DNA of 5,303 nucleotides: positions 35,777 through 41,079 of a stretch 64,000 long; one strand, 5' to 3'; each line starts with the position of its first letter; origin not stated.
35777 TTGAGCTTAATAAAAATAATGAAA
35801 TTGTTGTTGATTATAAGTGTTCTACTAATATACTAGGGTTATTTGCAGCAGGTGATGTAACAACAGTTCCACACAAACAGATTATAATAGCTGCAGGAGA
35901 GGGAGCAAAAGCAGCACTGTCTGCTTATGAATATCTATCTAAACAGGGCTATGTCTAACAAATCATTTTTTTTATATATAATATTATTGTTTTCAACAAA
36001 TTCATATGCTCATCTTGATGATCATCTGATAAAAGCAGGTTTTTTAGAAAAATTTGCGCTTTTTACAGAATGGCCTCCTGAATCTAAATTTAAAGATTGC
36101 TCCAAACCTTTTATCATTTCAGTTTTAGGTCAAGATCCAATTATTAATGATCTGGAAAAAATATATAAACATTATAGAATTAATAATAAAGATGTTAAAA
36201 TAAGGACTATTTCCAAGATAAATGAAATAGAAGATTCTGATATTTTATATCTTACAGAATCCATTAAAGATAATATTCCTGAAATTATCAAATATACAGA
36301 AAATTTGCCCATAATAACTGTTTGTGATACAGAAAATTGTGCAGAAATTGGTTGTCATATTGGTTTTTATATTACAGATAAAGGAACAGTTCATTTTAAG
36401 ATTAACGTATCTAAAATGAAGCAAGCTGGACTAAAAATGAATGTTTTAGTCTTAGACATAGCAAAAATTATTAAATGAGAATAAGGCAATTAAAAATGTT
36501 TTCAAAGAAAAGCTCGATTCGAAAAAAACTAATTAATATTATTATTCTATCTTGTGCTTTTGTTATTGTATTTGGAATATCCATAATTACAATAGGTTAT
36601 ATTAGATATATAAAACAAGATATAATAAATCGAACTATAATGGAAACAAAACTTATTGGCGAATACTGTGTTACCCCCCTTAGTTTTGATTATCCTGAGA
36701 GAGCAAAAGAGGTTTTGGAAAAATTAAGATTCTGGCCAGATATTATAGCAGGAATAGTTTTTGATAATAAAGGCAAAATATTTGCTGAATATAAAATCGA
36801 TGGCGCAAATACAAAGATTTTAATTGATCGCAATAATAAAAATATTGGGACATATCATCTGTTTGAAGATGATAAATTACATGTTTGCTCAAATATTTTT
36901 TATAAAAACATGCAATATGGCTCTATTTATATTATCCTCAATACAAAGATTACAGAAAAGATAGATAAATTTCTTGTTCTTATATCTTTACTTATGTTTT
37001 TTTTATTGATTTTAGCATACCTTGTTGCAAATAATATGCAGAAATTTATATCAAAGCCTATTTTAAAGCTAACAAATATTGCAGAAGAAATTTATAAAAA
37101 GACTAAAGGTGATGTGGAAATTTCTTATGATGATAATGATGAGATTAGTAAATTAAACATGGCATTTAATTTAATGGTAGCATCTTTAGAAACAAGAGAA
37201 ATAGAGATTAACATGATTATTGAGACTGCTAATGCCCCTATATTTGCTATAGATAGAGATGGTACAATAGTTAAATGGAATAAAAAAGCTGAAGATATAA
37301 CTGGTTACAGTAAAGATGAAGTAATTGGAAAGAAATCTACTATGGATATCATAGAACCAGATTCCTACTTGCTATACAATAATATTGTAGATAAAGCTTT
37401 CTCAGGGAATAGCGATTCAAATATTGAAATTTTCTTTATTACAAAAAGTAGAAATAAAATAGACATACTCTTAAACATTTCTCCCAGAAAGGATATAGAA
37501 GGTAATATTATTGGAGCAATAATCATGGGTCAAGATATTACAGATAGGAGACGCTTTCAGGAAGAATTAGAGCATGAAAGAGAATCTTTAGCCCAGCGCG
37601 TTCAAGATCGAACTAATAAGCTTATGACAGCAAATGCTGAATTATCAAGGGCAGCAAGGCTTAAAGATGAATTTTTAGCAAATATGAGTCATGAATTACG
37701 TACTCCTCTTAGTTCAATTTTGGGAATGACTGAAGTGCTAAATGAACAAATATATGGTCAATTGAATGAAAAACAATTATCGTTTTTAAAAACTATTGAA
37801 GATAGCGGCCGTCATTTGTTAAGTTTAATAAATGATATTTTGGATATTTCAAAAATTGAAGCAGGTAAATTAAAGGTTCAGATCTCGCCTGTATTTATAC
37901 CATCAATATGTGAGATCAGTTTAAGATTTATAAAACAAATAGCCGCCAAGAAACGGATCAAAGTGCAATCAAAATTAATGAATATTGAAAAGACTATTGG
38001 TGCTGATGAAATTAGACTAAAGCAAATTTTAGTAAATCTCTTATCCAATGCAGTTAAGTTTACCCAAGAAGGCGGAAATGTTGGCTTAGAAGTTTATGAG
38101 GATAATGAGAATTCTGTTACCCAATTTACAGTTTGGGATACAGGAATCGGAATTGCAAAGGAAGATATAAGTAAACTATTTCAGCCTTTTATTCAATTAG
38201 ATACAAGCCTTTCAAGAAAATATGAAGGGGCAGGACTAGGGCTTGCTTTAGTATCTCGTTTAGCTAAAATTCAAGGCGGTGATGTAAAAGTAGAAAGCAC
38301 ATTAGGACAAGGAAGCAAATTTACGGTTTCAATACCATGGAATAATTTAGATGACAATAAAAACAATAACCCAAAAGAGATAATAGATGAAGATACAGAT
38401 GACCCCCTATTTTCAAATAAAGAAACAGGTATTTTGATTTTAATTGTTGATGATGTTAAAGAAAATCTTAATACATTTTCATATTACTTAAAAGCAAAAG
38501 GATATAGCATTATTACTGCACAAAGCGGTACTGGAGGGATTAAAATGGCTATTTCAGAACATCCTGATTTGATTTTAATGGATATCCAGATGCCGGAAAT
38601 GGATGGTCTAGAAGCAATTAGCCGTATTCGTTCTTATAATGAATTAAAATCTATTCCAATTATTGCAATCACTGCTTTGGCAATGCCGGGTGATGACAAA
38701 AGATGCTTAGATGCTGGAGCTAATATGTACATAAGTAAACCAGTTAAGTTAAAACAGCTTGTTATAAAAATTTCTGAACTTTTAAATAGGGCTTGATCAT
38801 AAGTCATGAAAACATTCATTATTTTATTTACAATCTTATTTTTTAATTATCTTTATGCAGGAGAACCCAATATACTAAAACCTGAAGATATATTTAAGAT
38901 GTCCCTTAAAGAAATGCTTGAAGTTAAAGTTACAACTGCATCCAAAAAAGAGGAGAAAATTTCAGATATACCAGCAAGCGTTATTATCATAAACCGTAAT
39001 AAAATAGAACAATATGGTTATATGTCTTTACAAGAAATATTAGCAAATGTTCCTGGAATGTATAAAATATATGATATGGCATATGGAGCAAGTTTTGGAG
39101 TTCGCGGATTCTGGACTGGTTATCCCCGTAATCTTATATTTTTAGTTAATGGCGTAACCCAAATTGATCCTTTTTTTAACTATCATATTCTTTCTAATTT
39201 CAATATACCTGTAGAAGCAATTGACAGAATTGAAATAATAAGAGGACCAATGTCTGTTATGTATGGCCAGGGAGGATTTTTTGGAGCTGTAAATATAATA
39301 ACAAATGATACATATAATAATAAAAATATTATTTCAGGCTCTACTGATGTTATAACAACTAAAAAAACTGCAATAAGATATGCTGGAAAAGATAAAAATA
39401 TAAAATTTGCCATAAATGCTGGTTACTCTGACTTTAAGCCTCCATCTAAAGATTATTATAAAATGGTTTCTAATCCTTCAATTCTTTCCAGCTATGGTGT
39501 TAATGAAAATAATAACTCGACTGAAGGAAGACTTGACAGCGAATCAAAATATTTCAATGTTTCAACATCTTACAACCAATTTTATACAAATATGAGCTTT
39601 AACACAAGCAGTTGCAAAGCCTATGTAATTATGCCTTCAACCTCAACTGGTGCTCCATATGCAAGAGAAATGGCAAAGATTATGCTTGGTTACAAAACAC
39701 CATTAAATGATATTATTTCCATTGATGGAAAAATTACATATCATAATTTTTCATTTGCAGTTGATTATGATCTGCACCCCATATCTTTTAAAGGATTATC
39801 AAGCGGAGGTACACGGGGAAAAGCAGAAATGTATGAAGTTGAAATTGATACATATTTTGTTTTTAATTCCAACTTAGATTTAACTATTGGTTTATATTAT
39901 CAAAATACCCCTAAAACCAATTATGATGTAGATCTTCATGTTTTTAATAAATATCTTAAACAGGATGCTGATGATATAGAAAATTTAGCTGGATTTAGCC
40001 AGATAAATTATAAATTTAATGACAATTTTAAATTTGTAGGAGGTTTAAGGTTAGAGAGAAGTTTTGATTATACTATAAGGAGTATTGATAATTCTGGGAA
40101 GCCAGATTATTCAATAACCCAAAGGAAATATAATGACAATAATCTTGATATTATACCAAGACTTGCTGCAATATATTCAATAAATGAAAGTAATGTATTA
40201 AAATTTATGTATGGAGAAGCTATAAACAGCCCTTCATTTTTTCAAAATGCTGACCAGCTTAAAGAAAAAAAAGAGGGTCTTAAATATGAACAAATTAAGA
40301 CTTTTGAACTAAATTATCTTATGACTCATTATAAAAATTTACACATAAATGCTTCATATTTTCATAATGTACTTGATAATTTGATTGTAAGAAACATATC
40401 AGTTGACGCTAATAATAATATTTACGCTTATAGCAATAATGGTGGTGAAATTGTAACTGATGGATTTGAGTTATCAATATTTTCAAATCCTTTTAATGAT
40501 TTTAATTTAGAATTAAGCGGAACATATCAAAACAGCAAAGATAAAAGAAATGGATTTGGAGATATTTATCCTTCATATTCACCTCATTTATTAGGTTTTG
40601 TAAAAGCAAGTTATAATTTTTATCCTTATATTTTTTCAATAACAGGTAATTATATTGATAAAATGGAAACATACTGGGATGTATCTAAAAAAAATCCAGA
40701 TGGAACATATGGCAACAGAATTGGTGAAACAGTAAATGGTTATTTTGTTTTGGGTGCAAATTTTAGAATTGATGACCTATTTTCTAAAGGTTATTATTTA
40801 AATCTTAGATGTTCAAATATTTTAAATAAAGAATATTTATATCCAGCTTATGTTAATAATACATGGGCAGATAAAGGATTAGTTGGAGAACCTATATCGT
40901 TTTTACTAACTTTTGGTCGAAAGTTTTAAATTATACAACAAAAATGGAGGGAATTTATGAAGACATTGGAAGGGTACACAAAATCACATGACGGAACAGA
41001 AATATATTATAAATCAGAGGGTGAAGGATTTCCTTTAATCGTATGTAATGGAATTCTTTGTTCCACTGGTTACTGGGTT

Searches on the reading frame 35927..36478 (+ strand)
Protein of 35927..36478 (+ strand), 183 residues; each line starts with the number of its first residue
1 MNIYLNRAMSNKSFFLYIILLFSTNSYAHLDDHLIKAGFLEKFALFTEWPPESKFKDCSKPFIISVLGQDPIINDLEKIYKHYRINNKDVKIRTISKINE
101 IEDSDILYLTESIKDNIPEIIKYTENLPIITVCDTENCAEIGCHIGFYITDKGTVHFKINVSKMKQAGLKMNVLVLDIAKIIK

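Call 61: search_protein_families(library=pfam, proteins=[window:35927-36478:+], max_evalue=0.00001)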
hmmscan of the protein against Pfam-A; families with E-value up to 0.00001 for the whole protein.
window:35927-36478:+ (183 aa): 1 family
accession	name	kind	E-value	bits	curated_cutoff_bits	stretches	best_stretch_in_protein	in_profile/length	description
PF13689.11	DUF4154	-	5.5e-29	101.5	24.9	1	35-180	3-143/143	YfiR/HmsC-like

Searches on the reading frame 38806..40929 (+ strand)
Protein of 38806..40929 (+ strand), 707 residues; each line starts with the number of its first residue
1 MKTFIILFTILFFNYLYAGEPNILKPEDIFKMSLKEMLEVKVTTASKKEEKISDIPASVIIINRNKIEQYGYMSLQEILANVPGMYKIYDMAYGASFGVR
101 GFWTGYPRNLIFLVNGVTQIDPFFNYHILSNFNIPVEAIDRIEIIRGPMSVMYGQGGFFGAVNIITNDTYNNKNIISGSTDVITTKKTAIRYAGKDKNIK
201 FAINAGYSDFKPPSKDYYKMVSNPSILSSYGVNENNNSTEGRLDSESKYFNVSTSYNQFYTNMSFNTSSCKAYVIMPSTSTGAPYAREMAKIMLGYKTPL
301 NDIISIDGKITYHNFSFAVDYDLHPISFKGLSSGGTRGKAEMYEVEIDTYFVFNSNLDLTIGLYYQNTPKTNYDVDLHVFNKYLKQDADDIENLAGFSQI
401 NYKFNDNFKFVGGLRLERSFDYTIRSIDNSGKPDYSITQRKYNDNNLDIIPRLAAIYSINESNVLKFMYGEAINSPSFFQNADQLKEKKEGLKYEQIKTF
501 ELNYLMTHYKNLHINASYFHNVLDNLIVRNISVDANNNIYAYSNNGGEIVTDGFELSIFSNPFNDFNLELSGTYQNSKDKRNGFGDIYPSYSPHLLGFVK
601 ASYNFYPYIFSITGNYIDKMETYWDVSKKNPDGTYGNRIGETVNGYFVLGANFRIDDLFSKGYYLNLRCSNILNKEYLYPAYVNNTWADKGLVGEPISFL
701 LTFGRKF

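Call 61: search_protein_families(library=pfam, proteins=[window:38806-40929:+], max_evalue=0.00001)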
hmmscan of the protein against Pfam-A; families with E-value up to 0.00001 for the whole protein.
window:38806-40929:+ (707 aa): 2 families
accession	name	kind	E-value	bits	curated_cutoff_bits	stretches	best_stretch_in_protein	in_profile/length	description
PF00593.30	TonB_dep_Rec_b-barrel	-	7.2e-23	82.6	27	1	235-671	7-435/436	TonB dependent receptor-like, beta-barrel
PF07715.20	Plug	-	1.1e-18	68.2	23.9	1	52-160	2-106/107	TonB-dependent Receptor Plug Domain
